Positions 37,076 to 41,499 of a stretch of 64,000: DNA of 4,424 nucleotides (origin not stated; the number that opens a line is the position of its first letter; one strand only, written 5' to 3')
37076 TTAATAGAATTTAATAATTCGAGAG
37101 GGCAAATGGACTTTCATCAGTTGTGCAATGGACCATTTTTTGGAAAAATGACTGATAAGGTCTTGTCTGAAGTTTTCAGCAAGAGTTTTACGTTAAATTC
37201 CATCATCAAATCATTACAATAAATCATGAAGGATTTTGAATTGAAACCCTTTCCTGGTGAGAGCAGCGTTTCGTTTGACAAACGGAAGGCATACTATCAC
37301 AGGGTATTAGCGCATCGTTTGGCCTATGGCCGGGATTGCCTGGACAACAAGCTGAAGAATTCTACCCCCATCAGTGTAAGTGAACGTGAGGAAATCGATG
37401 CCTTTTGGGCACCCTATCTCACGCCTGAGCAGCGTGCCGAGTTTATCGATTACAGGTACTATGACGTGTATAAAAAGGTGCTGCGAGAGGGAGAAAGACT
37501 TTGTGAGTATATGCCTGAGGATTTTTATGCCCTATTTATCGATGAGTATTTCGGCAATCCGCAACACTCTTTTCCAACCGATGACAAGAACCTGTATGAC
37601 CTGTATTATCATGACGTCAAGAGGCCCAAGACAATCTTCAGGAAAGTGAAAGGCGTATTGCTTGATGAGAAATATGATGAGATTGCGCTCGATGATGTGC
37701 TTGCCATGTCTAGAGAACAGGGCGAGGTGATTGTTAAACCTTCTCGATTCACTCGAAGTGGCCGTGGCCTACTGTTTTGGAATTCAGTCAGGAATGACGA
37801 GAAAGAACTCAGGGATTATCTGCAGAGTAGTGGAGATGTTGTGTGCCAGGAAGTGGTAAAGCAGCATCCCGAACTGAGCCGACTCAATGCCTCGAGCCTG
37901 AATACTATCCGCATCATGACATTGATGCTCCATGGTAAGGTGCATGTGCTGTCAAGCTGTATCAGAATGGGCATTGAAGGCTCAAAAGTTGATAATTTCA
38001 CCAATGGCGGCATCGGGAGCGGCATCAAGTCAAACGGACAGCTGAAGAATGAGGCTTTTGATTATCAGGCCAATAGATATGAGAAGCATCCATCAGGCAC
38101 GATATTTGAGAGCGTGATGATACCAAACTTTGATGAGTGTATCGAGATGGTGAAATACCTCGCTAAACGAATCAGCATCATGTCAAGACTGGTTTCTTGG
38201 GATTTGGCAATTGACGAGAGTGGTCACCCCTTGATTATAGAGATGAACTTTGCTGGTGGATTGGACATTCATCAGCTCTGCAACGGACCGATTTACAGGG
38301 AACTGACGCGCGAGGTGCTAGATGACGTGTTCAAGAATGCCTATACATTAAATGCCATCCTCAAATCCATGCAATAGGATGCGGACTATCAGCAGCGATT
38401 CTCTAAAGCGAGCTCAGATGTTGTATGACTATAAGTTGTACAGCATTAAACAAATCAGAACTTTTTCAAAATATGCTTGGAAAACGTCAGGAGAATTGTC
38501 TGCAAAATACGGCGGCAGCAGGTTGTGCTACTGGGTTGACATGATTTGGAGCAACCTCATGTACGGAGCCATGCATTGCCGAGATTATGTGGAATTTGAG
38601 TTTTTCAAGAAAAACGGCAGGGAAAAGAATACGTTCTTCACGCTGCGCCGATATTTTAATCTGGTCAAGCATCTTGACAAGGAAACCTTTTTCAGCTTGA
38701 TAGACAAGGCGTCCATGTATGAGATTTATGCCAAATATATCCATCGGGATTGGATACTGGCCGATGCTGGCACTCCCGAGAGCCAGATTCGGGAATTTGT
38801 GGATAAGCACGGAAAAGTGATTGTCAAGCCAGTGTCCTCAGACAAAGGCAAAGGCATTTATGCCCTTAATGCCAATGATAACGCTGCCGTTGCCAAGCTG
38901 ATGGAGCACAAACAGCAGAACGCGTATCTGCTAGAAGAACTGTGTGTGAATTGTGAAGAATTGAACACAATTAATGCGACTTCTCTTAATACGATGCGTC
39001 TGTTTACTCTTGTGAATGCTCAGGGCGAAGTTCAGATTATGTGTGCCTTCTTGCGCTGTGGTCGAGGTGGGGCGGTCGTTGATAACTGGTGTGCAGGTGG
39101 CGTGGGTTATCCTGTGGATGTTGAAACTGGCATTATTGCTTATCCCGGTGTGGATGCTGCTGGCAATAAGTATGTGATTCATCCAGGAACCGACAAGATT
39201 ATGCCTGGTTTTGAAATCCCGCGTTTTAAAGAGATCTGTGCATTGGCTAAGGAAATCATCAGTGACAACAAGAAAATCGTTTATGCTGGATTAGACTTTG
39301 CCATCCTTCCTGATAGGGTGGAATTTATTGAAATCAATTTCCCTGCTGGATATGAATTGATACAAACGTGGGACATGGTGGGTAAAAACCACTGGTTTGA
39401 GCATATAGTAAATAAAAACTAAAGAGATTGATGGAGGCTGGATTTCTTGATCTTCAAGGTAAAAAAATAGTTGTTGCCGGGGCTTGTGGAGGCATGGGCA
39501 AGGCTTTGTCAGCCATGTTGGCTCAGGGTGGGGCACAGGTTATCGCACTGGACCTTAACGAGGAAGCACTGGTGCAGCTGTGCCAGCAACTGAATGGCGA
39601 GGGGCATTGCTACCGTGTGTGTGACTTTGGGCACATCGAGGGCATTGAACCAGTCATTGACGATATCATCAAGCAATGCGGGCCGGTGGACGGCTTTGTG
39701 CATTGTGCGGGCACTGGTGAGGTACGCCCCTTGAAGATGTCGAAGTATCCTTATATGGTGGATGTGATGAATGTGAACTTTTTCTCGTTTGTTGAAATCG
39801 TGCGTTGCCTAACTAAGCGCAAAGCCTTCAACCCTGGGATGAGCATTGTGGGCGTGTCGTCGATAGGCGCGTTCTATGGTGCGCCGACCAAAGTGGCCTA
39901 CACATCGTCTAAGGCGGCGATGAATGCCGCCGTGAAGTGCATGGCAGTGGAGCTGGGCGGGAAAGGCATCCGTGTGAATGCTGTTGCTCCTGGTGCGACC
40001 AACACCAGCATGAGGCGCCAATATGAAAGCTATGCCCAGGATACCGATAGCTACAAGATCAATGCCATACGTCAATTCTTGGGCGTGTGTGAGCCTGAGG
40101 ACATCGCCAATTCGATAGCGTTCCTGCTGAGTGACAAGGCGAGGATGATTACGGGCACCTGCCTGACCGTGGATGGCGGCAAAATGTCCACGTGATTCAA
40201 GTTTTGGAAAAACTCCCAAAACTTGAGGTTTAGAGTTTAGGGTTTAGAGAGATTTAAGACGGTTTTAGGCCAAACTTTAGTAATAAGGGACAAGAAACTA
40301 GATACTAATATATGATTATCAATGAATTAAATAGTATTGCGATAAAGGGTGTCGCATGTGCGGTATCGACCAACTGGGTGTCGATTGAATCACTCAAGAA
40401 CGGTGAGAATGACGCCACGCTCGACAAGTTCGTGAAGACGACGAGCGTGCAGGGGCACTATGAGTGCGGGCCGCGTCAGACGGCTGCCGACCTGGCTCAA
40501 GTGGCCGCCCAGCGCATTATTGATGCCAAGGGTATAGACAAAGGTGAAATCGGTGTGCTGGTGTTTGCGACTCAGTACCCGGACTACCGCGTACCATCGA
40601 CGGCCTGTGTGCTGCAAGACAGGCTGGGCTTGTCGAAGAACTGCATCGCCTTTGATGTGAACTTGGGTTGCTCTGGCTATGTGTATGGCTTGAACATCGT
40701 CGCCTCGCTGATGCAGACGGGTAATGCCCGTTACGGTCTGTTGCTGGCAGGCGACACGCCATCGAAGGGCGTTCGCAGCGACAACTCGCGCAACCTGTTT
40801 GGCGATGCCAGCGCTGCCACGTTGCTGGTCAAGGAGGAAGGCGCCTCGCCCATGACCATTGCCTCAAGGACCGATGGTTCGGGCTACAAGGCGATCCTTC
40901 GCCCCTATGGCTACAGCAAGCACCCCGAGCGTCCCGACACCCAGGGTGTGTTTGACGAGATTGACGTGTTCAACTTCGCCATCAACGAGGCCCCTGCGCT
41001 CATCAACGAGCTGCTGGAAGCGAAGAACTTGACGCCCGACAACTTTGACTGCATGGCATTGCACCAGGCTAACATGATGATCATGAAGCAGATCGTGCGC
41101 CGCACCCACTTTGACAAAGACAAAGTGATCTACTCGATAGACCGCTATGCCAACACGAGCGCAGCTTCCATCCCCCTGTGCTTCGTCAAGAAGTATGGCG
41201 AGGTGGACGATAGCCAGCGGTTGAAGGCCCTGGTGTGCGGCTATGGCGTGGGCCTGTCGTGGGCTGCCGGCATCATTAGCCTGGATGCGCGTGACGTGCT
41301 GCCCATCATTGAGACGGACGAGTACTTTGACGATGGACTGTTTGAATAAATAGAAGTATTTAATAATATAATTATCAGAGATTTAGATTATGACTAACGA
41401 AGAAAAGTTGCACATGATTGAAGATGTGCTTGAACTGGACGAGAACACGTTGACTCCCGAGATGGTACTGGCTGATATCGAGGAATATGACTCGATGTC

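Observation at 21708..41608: Candidate new system: dissociated ATP-grasp/NRPS/FAS assembly line for a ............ surface glycan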

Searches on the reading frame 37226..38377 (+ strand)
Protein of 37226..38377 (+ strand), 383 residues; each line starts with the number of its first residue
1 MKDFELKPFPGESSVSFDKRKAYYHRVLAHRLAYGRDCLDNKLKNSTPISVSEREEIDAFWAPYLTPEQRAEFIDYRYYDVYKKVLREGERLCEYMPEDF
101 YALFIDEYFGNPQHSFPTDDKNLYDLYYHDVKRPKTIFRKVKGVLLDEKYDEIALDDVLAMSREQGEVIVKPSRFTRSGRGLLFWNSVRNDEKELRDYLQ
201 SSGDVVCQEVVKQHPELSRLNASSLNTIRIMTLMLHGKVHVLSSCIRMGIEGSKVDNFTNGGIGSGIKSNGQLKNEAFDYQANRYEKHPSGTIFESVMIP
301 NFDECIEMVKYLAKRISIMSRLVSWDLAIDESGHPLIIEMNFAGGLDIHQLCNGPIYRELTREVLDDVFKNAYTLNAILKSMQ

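Call 4: search_protein_families(library=pfam, proteins=[window:37226-38377:+], max_evalue=0.01)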
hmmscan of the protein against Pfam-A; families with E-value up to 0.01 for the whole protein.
window:37226-38377:+ (383 aa): 1 family
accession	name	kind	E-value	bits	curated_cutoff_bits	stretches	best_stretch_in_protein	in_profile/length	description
PF14397.11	ATPgrasp_ST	-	6.5e-41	140.8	31.4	1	154-359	48-271/278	Sugar-transfer associated ATP-grasp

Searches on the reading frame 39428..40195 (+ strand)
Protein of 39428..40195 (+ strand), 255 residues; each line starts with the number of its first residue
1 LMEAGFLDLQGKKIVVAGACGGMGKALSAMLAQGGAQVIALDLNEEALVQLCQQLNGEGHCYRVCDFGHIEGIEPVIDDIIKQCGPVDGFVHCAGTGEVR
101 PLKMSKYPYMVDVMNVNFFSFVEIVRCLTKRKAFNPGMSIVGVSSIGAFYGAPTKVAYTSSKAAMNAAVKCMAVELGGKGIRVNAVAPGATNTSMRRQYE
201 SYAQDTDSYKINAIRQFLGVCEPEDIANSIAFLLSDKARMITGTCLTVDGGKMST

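Call 4: search_protein_families(library=pfam, proteins=[window:39428-40195:+], max_evalue=0.01)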
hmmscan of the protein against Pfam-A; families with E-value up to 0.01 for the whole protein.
window:39428-40195:+ (255 aa): 6 families
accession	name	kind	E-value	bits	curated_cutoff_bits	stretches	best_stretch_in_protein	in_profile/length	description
PF13561.12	adh_short_C2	-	5.3e-49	167.4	27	1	18-251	1-234/236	Enoyl-(Acyl carrier protein) reductase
PF00106.31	adh_short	-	1.5e-39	136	26.6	1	12-200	1-191/195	short chain dehydrogenase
PF08659.16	KR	-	6.2e-12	46.2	22.6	1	15-172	4-163/180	KR domain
PF23441.1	SDR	-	1.3e-07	31.7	27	1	64-252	67-255/258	SDR-like rossmann domain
PF02882.25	THF_DHG_CYH_C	-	0.0015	18.3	27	1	5-54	30-79/160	Tetrahydrofolate dehydrogenase/cyclohydrolase, NAD(P)-binding domain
PF00291.31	PALP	-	0.0052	16.6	35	0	29-97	95-168/295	Pyridoxal-phosphate dependent enzyme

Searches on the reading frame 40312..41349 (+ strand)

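Call 4: search_protein_families(library=pfam, proteins=[window:40312-41349:+], max_evalue=0.01)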
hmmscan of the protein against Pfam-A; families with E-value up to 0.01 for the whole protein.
window:40312-41349:+ (345 aa): 4 families
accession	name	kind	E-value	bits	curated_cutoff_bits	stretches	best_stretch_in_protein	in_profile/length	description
PF08541.16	ACP_syn_III_C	-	3.7e-20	72.3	26.6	1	235-322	1-88/90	3-Oxoacyl-[acyl-carrier-protein (ACP)] synthase III C terminal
PF08545.16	ACP_syn_III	-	3.7e-14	52.8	24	1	114-189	1-80/80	3-Oxoacyl-[acyl-carrier-protein (ACP)] synthase III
PF08392.18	FAE1_CUT1_RppA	-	0.0021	17.9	27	1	60-153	85-178/290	FAE1/Type III polyketide synthase-like protein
PF00195.25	Chal_sti_synt_N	-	0.0032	17.4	27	1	59-169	100-218/225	Chalcone and stilbene synthases, N-terminal domain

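Call 10: search_protein_families(library=ncbifam, proteins=[window:40312-41349:+], max_evalue=0.001)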
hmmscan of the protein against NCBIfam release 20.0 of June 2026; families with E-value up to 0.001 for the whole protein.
window:40312-41349:+ (345 aa): 12 families
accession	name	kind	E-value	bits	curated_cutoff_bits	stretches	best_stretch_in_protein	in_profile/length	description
NF006829.0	PRK09352.1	subfamily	1.7e-59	201.4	249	1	11-323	7-320/322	beta-ketoacyl-ACP synthase 3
TIGR00747.1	fabH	subfamily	1.5e-49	168.8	292.1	1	41-322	33-320/322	beta-ketoacyl-ACP synthase III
NF009519.0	PRK12880.1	equivalog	3.7e-45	154.8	436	1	7-324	6-338/353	beta-ketoacyl-ACP synthase III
NF004623.0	PRK05963.1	equivalog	5.1e-33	114.7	437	1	41-294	37-298/328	beta-ketoacyl-ACP synthase III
NF005541.0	PRK07204.1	equivalog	5.8e-28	98.2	402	1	9-322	5-326/329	beta-ketoacyl-ACP synthase III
NF006720.0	PRK09258.1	equivalog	2e-25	89.8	285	2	56-153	59-156/338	3-oxoacyl-ACP synthase III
NF005703.0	PRK07515.1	equivalog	4.5e-25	88.3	304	1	58-319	96-367/373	beta-ketoacyl-ACP synthase III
NF005308.0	PRK06840.1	equivalog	7.3e-20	71.3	315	1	53-325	48-336/339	3-oxoacyl-ACP synthase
NF003274.0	PRK04262.1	equivalog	7.5e-19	67.9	244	1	56-315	49-299/347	hydroxymethylglutaryl-CoA synthase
TIGR00748.1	HMG_CoA_syn_Arc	equivalog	2.3e-12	46.8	353.35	1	53-314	45-299/345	hydroxymethylglutaryl-CoA synthase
TIGR01835.1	HMG-CoA-S_prok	equivalog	9.2e-12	44.4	360.35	1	9-175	1-162/382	hydroxymethylglutaryl-CoA synthase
NF004853.0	PRK06205.1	subfamily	0.00098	18.2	551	0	56-149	24-115/404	acetyl-CoA C-acetyltransferase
